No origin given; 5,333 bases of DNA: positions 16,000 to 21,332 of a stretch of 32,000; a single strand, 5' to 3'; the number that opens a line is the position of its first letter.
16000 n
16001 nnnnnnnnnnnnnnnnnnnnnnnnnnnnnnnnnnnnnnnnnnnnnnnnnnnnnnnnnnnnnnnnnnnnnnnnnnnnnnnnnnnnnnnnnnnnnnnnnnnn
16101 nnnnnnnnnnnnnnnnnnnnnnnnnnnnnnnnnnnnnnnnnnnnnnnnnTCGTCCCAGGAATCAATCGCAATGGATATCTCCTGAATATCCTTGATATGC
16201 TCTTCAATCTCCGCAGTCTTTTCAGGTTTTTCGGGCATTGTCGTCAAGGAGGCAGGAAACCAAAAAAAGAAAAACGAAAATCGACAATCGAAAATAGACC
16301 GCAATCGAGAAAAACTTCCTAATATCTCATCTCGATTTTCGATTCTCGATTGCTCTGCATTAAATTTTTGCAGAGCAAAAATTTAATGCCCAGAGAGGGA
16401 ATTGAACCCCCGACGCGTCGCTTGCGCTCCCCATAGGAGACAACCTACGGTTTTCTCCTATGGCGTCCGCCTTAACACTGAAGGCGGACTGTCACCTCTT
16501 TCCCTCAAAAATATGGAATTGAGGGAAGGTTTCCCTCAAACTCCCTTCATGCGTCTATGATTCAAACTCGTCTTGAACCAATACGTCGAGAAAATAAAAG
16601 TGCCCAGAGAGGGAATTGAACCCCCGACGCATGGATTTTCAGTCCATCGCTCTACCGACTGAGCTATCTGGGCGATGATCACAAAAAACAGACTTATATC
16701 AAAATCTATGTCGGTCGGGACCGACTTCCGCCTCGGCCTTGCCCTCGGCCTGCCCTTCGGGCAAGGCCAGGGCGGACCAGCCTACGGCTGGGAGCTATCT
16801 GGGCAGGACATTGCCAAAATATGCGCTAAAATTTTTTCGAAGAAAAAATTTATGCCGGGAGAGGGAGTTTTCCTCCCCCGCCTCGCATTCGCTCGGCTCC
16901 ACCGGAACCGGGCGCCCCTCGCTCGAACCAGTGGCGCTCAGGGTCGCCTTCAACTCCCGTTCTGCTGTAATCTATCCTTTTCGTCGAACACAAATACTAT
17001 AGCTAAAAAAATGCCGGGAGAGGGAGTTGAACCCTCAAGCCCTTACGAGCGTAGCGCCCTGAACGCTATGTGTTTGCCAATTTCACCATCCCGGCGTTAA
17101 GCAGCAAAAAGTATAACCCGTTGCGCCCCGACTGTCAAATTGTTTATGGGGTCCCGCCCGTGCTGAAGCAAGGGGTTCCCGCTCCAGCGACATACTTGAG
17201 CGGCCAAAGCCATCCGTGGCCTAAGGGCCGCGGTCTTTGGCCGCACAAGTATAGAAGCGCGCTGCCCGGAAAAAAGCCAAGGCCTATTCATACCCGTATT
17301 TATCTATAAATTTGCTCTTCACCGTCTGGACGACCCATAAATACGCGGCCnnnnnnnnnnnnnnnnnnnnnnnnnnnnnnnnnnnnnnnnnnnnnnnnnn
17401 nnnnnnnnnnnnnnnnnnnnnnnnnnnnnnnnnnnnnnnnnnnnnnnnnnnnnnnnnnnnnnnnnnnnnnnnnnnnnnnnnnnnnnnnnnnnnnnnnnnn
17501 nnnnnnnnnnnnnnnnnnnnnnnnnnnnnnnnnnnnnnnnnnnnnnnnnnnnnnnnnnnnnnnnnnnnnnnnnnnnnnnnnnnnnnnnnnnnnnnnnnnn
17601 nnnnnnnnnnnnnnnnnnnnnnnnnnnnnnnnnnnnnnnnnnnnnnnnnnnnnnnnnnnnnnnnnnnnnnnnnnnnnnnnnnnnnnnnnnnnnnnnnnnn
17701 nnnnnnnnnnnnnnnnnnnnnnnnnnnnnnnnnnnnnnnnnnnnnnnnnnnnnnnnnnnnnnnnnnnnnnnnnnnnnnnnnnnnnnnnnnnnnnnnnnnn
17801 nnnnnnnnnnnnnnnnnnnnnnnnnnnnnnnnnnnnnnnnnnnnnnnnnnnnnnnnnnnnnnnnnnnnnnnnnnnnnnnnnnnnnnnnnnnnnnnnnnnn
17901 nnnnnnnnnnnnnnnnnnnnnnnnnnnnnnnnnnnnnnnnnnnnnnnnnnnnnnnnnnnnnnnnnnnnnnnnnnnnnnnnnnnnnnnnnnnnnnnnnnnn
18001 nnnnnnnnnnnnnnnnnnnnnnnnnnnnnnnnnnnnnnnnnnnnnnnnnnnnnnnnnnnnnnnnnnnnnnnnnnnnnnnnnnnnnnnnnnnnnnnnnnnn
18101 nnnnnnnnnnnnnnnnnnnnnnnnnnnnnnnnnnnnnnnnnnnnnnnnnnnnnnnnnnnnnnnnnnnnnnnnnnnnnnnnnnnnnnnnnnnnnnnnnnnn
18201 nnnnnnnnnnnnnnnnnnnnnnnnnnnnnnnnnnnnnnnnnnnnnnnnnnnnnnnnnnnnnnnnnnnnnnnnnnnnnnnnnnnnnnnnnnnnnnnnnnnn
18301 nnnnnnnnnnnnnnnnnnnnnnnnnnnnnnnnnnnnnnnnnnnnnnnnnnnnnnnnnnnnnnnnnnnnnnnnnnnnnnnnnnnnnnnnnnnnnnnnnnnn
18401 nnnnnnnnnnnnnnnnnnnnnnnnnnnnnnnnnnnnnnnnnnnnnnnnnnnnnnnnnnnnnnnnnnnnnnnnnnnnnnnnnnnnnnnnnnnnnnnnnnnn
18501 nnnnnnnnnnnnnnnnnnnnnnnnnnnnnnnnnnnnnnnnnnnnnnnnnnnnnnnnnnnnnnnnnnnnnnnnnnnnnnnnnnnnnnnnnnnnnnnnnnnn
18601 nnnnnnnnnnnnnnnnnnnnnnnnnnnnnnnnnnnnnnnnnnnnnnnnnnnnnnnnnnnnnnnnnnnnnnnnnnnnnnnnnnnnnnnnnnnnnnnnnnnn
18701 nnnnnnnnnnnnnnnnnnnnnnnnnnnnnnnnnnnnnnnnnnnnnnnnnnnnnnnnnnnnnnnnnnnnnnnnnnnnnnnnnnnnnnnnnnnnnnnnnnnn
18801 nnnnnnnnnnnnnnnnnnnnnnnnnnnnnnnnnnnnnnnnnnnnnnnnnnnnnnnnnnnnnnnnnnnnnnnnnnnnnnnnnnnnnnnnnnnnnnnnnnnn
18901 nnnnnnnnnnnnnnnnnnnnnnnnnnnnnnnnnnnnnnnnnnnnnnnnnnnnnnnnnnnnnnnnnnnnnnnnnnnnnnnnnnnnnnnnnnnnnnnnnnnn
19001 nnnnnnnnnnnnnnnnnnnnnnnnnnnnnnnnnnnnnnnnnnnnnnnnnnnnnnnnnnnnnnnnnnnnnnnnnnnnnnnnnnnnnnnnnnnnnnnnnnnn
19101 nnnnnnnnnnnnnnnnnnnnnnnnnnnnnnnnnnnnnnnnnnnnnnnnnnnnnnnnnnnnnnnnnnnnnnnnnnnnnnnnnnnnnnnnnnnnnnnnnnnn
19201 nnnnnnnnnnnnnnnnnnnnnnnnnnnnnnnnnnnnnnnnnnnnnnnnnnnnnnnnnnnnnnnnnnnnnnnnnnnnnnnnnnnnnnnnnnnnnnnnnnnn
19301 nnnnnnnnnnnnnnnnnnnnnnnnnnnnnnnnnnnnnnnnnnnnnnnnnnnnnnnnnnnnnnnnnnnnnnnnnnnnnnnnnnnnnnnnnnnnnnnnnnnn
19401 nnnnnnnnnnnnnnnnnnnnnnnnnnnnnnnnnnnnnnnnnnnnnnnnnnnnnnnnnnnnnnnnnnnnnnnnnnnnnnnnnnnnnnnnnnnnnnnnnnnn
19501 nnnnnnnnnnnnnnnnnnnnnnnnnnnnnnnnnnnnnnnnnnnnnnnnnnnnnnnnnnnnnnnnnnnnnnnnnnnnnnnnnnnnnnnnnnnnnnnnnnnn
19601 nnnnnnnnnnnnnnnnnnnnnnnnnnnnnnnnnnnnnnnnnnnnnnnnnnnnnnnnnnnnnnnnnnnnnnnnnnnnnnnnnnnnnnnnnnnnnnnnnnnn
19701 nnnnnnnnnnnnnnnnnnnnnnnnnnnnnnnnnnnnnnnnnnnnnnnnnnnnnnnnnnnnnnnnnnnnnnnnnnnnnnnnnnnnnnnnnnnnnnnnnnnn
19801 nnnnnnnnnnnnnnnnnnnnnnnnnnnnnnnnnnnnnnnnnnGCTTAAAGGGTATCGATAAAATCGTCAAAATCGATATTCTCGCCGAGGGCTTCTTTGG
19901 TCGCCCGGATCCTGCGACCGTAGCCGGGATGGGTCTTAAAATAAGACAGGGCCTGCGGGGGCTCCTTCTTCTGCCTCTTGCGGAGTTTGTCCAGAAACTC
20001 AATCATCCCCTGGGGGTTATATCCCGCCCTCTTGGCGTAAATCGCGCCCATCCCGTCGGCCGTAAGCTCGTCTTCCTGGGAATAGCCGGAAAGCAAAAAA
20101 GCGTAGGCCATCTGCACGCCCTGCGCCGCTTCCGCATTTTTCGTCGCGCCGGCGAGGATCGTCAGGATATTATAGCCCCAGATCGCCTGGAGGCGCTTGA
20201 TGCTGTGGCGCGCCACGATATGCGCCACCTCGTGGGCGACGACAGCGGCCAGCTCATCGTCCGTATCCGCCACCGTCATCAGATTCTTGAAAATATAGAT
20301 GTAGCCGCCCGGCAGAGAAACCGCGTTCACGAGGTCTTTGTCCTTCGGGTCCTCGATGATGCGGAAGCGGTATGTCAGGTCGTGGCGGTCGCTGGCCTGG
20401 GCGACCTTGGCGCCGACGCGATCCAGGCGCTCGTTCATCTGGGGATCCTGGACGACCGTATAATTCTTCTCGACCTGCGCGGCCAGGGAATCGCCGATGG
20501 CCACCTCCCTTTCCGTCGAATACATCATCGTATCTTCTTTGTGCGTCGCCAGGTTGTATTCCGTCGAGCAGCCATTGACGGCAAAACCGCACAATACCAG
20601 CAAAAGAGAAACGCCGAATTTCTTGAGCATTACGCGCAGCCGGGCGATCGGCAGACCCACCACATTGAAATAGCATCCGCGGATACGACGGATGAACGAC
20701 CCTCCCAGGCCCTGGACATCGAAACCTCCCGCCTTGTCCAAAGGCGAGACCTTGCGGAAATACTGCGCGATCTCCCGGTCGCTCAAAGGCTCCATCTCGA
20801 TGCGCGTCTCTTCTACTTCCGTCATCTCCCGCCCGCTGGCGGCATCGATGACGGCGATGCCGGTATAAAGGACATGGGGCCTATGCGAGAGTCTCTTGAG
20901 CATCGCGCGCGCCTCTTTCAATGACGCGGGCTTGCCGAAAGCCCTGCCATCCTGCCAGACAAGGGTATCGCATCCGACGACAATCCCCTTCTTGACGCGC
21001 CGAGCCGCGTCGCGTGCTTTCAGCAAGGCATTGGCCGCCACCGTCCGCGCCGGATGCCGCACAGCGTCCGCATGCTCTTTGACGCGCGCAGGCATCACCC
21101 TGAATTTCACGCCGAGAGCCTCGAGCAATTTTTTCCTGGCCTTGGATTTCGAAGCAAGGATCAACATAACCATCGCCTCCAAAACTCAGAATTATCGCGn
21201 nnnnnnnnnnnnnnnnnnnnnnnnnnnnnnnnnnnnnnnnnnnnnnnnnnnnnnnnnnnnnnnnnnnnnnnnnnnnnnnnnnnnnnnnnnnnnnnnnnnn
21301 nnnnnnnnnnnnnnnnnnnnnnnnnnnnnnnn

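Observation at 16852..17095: The same scar architecture at the neighbouring tRNA-Leu: 142-nt insert plus 17-nt T-loop-to-3'-end duplicate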

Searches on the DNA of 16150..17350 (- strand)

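Call 18: search_rna_families(source=window, start=16150, end=17350, threshold=evalue, max_evalue=5)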
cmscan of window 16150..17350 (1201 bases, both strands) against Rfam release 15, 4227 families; matches with E-value up to 5: 17.
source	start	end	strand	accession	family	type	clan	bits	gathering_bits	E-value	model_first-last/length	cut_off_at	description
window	16601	16673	-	RF00005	tRNA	Gene; tRNA;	CL00001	73.7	29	5.5e-16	1-71/71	no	tRNA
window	17012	17095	-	RF00005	tRNA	Gene; tRNA;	CL00001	50.9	29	1.1e-09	1-71/71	no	tRNA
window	16600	16673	+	RF04354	Plastid-ycf2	Cis-reg;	-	30.1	65.7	0.00063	1-75/75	no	Plastid-ycf2 5UTR RNA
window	16727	16776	+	RF03837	mir-3138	Gene; miRNA;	-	24.2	90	0.32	1-82/82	no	mir-3138 microRNA precursor family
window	17011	17095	+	RF04354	Plastid-ycf2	Cis-reg;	-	23.9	65.7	0.032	1-75/75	no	Plastid-ycf2 5UTR RNA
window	17179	17259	-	RF04248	MIR7486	Gene; miRNA;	-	23.5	67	0.24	1-87/87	no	MIR7486 microRNA precursor family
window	17192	17252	+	RF04248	MIR7486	Gene; miRNA;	-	21.5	67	0.71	15-72/87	no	MIR7486 microRNA precursor family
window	16718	16785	-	RF03960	mir-6644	Gene; miRNA;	-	21.4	82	0.13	1-67/67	no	mir-6644 microRNA precursor family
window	16723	16778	+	RF03392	mir-3943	Gene; miRNA;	-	21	69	3.5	1-84/84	no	mir-3943 microRNA precursor family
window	16726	16779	+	RF03462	mir-4677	Gene; miRNA;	-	20.8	80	0.24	1-59/59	no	mir-4677 microRNA precursor family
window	16726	16777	-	RF04132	mir-4436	Gene; miRNA;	-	17.8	74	1.4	1-85/85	no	mir-4436 microRNA precursor family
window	16726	16777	+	RF03429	mir-4451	Gene; miRNA;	-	17.6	100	2.2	1-66/66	no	mir-4451 microRNA precursor family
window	16386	16427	+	RF04354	Plastid-ycf2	Cis-reg;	-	17.1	65.7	2.3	1-75/75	no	Plastid-ycf2 5UTR RNA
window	17013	17095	-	RF01684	mascRNA-menRNA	Gene;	-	16.1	42.5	4.2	1-56/56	no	MALAT1-associated small cytoplasmic RNA/MEN beta RNA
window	16726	16777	+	RF04132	mir-4436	Gene; miRNA;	-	15.9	74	4.8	1-85/85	no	mir-4436 microRNA precursor family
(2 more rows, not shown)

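Call 54: search_dna_similar(query=window:16350-17011:-, collection=phages, mode=distant, max_evalue=0.01, max_rows=15)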
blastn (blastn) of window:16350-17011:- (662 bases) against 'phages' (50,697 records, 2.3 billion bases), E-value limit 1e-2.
Records with a match: 235; places in all: 248; records where one place covers at least 80% of the query: 0.
Best place of each record, by identity: 90-95% 7; 80-90% 167; 60-80% 61.
By first word of the organism name: Salmonella 53; Klebsiella 27; Bacillus 25; Mycobacterium 19; Streptomyces 19; Erwinia 15; Acinetobacter 14; Escherichia 11; Burkholderia 7; Bacteriophage 6; and 19 more.
By host as written in the record: - 33; Mycobacterium smegmatis mc2 155 14; Salmonella enterica 12; Klebsiella pneumoniae 11; Streptomyces griseus ATCC 10137 7; Bacillus cereus 7; Erwinia amylovora 7; Caulobacter vibrioides CB15 7; and 75 more.
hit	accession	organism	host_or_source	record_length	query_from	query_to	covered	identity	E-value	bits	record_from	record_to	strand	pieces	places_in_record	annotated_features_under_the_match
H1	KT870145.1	Roseobacter phage DSS3P8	Ruegeria pomeroyi DSS-3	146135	339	412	11%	78.4%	2e-7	63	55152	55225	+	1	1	tRNA-Phe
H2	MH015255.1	Ruegeria phage vB_RpoS-V10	Ruegeria pomeroyi DSS-3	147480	339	412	11%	78.4%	2e-7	63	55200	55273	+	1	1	tRNA-Phe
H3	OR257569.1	Ruegeria phage RpAliso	Ruegeria pomeroyi DSS-3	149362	339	412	11%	78.4%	2e-7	63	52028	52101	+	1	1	tRNA-Phe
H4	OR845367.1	Escherichia phage ECO95 1-6-1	Escherichia coli O157:H7 ATCC 43895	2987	339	412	11%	78.4%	2e-7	63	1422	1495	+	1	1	record has no annotation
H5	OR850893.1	Salmonella phage S.Kent 1-2-1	Salmonella enterica subsp. enterica ...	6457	339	412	11%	78.4%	2e-7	63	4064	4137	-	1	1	record has no annotation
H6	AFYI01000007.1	Salmonella enterica subsp. enterica serovar Infantis str. ...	Homo sapiens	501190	339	412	11%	78.4%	2e-7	63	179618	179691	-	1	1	tRNA-Phe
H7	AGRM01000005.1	Salmonella enterica subsp. houtenae str. ATCC BAA-1581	Homo sapiens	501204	339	412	11%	78.4%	2e-7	63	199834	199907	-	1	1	tRNA-Phe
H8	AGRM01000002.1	Salmonella enterica subsp. houtenae str. ATCC BAA-1581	Homo sapiens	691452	339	412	11%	78.4%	2e-7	63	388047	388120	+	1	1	tRNA-Phe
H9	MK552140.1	Burkholderia phage BcepSaruman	Burkholderia cenocepacia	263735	338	412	11%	76.0%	3e-5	55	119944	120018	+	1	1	none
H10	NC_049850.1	Burkholderia phage BcepSaruman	Burkholderia cenocepacia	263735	338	412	11%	76.0%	3e-5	55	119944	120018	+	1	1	none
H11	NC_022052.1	Mycobacterium phage Whirlwind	Mycobacterium smegamtis mc2 155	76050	346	417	11%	77.8%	3e-6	59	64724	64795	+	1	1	114: tRNA-Lys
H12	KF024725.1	Mycobacterium phage Whirlwind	Mycobacterium smegamtis mc2 155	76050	346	417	11%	77.8%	3e-6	59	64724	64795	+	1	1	114: tRNA-Lys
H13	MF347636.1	Streptomyces phage NootNoot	Streptomyces griseus ATCC 10137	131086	346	414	10%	78.3%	9e-6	58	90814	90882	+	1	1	tRNA-Arg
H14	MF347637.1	Streptomyces phage Paradiddles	Streptomyces griseus ATCC 10137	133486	346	414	10%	78.3%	9e-6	58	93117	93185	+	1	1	tRNA-Arg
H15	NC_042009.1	Streptomyces phage NootNoot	Streptomyces griseus ATCC 10137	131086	346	414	10%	78.3%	9e-6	58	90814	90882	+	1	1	tRNA-Arg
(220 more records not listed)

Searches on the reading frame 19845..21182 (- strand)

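Call 6: search_protein_families(library=pfam, proteins=[window:19845-21182:-])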
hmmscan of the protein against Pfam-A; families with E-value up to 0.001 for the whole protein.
window:19845-21182:- (445 aa): 2 families
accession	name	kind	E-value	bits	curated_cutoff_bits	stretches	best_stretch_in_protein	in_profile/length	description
PF02545.19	Maf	-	1e-54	185.5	27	1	7-189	2-187/187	Maf-like protein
PF01435.24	Peptidase_M48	-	1.8e-29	103.3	20.3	1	247-430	1-184/186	Peptidase family M48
